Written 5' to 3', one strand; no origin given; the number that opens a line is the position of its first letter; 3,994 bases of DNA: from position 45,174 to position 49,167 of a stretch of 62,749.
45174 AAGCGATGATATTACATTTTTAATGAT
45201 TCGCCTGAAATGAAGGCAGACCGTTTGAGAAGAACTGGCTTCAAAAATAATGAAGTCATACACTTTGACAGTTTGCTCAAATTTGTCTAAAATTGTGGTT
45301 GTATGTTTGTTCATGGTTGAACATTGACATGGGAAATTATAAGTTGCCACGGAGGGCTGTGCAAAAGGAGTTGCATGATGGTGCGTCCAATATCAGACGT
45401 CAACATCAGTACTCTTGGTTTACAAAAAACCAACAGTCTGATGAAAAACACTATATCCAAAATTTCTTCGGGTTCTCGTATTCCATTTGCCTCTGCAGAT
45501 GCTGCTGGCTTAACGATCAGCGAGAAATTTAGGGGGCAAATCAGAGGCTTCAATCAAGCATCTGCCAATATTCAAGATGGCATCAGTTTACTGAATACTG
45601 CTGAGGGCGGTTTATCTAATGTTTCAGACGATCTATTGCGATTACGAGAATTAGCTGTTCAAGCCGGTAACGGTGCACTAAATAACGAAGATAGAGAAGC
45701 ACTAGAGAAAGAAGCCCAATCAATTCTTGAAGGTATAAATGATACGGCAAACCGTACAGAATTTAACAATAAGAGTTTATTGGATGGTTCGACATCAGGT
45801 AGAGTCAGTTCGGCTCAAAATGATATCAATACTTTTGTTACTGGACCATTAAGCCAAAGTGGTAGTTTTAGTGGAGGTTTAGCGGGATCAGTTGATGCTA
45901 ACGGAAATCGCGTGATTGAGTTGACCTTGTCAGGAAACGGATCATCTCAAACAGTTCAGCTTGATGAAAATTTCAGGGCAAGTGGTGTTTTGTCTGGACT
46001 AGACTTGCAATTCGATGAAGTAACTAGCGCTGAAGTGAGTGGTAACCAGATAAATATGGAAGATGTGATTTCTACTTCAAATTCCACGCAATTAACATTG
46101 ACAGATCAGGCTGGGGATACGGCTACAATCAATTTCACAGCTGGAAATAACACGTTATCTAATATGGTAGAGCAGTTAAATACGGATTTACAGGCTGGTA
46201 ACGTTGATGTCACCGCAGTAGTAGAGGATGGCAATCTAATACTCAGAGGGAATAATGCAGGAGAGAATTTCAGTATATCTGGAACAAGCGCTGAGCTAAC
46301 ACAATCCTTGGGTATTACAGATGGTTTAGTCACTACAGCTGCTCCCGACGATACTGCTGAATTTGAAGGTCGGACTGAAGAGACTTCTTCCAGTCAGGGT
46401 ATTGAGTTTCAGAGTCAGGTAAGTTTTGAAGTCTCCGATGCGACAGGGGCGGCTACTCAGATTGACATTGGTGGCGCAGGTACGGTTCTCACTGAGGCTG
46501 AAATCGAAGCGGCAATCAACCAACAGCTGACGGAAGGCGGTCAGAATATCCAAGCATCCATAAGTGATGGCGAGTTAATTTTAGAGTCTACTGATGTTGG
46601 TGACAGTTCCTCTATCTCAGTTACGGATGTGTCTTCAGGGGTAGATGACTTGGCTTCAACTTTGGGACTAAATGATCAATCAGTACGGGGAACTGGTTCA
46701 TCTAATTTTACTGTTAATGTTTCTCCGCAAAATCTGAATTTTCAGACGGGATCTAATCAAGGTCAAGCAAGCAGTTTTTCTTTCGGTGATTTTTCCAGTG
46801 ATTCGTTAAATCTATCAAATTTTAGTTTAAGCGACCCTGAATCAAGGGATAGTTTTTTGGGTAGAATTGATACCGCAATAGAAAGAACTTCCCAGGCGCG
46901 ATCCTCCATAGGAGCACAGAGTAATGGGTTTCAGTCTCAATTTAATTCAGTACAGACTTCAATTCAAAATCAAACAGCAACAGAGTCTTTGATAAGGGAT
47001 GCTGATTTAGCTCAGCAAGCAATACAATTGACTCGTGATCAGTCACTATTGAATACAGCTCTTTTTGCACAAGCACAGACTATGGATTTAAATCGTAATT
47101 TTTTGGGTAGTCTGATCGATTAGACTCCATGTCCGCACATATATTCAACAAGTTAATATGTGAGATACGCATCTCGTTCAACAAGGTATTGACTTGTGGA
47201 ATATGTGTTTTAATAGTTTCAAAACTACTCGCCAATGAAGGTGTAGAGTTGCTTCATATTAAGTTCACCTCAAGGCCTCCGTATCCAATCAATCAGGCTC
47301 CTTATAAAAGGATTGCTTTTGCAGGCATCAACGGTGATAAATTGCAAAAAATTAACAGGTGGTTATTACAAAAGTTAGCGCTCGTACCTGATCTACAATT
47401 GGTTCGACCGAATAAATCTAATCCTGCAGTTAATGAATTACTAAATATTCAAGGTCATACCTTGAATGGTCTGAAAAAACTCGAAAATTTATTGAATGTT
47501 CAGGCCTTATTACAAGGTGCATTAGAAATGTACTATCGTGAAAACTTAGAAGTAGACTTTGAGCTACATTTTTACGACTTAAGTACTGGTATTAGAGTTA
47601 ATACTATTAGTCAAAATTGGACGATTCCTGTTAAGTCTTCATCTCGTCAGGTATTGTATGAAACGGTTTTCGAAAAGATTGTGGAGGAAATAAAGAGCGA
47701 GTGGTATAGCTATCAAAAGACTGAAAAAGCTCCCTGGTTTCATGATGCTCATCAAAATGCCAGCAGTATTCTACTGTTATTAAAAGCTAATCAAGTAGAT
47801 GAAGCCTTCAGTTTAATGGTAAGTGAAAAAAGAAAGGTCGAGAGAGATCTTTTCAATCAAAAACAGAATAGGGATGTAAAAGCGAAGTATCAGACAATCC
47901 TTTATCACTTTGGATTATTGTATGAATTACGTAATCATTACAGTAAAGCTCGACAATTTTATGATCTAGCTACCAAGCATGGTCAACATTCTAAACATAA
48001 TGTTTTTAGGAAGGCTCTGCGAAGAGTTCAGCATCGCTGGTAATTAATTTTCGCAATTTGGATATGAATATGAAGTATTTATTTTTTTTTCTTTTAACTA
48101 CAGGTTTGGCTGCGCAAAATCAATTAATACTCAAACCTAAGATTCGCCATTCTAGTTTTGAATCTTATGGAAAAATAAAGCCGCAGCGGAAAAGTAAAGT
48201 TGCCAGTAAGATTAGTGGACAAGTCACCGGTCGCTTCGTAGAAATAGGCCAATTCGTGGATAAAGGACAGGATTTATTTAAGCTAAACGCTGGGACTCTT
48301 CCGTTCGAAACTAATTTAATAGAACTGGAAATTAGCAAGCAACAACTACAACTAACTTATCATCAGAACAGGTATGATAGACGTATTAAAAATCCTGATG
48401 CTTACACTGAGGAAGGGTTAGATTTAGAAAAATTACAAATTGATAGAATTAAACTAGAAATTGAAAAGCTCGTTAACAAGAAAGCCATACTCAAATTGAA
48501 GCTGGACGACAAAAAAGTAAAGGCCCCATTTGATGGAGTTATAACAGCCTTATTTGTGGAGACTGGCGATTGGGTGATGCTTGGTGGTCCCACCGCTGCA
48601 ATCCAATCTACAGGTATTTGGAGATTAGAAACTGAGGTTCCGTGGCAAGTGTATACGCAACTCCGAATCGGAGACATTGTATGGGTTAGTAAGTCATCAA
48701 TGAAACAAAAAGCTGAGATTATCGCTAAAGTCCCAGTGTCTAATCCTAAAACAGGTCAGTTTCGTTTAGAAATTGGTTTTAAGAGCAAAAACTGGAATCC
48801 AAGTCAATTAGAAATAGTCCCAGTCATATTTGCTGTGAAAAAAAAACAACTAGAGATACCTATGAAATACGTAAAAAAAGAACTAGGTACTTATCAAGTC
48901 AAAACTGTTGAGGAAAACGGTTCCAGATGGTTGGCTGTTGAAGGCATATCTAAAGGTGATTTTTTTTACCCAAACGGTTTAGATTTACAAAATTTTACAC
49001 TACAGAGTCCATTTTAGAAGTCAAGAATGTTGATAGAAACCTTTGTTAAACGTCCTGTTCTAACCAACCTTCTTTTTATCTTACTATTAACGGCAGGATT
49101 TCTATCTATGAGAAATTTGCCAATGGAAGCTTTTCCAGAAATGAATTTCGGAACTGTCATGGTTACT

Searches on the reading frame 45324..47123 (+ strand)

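Call 62: search_protein_families(library=pfam, proteins=[window:45324-47123:+], max_evalue=0.001)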
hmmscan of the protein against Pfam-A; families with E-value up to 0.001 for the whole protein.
window:45324-47123:+ (599 aa): 2 families
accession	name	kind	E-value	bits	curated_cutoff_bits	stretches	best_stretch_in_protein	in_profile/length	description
PF00669.25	Flagellin_N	-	5.2e-31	108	26.6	1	32-156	13-137/139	Bacterial flagellin N-terminal helical region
PF00700.27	Flagellin_C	-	3.7e-09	37.2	23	1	513-588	2-77/86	Bacterial flagellin C-terminal helical region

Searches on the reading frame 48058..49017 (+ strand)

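Call 62: search_protein_families(library=pfam, proteins=[window:48058-49017:+], max_evalue=0.001)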
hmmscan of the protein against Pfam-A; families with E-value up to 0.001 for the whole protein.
window:48058-49017:+ (319 aa): 3 families
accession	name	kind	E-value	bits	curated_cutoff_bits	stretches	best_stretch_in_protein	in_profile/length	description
PF13437.12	HlyD_3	-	3.7e-11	44.1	22.2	1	153-245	1-97/106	HlyD family secretion protein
PF16576.10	HlyD_D23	-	4e-08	33.3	30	1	43-232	17-192/214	Barrel-sandwich domain of CusB or HlyD membrane-fusion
PF13533.13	Biotin_lipoyl_2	-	2.5e-06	27.6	29.8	0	47-76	2-31/32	Biotin-lipoyl like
